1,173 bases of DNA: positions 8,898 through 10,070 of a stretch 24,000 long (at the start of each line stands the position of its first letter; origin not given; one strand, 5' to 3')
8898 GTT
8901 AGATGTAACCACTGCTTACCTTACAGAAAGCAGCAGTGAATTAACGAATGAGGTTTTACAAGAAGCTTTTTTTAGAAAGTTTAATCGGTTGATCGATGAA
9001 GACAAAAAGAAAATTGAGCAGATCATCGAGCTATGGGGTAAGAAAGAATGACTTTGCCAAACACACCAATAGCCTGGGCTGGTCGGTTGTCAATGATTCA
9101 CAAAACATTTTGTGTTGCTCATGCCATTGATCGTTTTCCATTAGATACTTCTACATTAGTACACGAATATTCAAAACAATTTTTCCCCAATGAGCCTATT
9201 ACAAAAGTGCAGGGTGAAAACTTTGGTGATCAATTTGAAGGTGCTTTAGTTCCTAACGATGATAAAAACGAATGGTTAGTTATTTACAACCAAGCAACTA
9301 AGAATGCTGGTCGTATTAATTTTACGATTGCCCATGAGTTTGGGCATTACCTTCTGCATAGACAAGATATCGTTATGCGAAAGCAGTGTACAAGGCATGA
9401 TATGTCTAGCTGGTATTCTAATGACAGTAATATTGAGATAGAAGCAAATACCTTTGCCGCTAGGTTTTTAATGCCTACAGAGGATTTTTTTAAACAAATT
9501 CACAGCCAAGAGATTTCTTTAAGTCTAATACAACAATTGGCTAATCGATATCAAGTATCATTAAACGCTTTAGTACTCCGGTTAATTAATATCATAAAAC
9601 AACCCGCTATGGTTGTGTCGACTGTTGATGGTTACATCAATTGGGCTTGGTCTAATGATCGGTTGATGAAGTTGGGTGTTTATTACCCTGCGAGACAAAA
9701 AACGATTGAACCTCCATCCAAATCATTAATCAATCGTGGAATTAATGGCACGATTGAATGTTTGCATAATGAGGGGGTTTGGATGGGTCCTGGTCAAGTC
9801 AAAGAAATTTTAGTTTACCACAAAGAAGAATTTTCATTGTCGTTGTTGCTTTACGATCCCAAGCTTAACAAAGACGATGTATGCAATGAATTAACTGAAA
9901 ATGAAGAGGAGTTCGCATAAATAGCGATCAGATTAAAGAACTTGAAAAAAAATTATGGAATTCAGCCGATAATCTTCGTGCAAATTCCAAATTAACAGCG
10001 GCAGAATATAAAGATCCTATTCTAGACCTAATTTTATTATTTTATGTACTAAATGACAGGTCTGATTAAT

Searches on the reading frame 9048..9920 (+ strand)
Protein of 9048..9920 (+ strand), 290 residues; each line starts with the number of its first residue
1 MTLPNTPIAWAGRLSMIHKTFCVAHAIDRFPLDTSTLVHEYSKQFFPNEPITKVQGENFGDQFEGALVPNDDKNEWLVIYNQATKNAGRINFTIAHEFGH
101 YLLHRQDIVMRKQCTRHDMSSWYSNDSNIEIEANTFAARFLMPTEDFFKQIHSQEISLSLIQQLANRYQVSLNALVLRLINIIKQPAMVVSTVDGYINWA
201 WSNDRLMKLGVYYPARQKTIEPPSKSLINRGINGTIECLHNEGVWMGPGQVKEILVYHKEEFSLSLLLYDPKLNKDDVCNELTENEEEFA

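Call 21: search_protein_families(library=pfam, proteins=[window:9048-9920:+], max_evalue=0.001)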
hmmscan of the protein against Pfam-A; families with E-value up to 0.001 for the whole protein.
window:9048-9920:+ (290 aa): 1 family
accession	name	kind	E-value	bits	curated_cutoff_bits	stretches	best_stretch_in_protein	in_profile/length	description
PF06114.19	Peptidase_M78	-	2.8e-18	66.3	22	1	64-179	17-122/123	IrrE N-terminal-like domain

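Call 59: search_protein_families(library=padloc, proteins=[window:9048-9920:+], max_evalue=0.001)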
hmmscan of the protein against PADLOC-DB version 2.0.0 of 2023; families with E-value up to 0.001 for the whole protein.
window:9048-9920:+ (290 aa): 17 families
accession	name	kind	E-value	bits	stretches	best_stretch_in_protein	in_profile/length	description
PDLC04141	capP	-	7.9e-57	190.5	1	13-269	4-241/242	capP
PDLC03944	RmrA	-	5.7e-20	69.7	1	71-181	180-282/384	-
PDLC03954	RmrA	-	4.4e-19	66.6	1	73-184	191-294/380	-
PDLC03947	RmrA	-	5.4e-17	59.7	1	75-179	193-287/383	-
PDLC03945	RmrA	-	1.7e-14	51.8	1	77-178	195-289/394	-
PDLC03948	RmrA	-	3.2e-14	50.6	1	73-180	190-287/397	-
PDLC03951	RmrA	-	6e-14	49.8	1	75-179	190-282/400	-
PDLC03952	RmrA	-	7.1e-14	49.4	1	78-179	208-299/395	-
PDLC03946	RmrA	-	1.9e-13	47.9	1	79-181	179-266/357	-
PDLC03949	RmrA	-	2.1e-13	47.9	1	83-181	182-264/363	-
PDLC03953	RmrA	-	1.7e-11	42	1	83-181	201-282/373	-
PDLC03950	RmrA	-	1.2e-10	38.9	1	79-176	185-272/369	-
PDLC03956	RmrA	-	3.7e-10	37.4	1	85-181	201-285/399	-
PDLC03955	RmrA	-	3.5e-09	34.4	1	77-178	201-286/371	-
PDLC04776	PDC-M69B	-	9.3e-08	30.1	1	75-182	67-174/272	-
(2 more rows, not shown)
